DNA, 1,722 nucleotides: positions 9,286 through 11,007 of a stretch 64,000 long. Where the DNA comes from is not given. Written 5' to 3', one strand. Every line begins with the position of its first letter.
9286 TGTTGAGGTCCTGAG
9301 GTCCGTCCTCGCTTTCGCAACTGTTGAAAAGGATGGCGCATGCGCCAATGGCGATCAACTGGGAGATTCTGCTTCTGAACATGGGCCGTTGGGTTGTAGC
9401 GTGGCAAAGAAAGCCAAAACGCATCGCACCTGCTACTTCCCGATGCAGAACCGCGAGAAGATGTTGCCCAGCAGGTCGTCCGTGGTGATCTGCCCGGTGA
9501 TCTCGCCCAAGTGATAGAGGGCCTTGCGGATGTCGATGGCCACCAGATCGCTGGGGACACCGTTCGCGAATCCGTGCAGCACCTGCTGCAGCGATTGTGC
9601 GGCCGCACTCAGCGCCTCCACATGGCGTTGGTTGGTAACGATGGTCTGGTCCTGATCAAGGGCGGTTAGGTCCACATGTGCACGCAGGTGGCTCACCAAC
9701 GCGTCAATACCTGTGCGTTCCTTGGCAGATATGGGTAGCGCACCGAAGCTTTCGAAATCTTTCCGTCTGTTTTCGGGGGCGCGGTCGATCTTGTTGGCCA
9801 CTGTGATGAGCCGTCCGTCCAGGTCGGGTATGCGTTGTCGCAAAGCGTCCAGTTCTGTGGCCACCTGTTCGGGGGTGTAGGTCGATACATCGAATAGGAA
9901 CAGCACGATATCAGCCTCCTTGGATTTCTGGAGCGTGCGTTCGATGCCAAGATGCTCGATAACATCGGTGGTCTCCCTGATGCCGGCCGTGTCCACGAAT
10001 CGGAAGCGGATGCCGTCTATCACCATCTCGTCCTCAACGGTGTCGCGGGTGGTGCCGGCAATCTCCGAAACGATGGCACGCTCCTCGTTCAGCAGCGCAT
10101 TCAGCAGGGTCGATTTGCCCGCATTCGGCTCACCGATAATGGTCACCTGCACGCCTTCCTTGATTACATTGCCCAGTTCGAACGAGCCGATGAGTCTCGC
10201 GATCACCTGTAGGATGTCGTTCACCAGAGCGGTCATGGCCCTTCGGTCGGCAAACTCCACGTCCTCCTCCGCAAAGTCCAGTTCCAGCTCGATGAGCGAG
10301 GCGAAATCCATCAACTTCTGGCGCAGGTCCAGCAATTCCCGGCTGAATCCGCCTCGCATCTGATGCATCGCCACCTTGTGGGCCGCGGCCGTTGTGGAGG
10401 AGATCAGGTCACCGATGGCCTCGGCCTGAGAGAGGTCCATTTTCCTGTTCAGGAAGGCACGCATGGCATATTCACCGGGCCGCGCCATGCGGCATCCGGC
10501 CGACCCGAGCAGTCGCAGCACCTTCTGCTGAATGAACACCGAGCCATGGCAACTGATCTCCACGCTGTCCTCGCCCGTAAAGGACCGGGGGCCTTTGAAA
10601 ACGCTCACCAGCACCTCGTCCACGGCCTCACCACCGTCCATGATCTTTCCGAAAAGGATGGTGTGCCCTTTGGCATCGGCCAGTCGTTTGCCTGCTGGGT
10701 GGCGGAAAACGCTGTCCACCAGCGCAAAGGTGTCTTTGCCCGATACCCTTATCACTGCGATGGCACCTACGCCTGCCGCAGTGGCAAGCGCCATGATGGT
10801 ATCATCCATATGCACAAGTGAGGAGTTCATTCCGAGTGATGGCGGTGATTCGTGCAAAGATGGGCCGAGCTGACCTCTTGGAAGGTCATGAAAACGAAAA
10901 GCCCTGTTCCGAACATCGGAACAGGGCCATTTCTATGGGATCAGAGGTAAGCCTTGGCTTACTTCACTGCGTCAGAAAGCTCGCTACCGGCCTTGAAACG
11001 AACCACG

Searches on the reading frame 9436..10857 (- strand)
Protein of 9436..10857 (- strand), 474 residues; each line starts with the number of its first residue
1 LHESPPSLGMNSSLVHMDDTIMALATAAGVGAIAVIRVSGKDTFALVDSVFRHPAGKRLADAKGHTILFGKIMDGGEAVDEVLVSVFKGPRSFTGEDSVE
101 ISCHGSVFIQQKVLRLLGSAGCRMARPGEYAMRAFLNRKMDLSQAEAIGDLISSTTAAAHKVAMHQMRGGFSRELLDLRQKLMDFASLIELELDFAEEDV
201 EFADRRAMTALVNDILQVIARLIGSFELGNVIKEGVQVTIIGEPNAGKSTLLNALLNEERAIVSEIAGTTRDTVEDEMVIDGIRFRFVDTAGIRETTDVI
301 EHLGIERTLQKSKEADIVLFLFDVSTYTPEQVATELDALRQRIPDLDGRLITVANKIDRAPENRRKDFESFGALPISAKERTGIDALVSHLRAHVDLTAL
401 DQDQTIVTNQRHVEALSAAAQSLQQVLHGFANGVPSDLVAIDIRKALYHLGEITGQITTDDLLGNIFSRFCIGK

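Call 63: search_protein_families(library=pfam, max_evalue=0.00001, proteins=[window:9436-10857:-])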
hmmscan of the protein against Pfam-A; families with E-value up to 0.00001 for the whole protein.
window:9436-10857:- (474 aa): 5 families
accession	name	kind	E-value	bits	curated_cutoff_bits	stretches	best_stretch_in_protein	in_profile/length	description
PF12631.12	MnmE_helical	-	2.3e-56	191.7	40.1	1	142-471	1-211/211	MnmE helical domain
PF10396.14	TrmE_N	-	7.8e-39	132.9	29.8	1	20-139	1-117/117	GTP-binding protein TrmE N-terminus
PF01926.29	MMR_HSR1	-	5.7e-26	91.3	21.9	1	237-356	1-113/113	50S ribosome-binding GTPase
PF02421.24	FeoB_N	-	3.1e-09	37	27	1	237-364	2-122/156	Ferrous iron transport protein B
PF00350.29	Dynamin_N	-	5.8e-06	26.9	27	0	238-271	1-33/168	Dynamin family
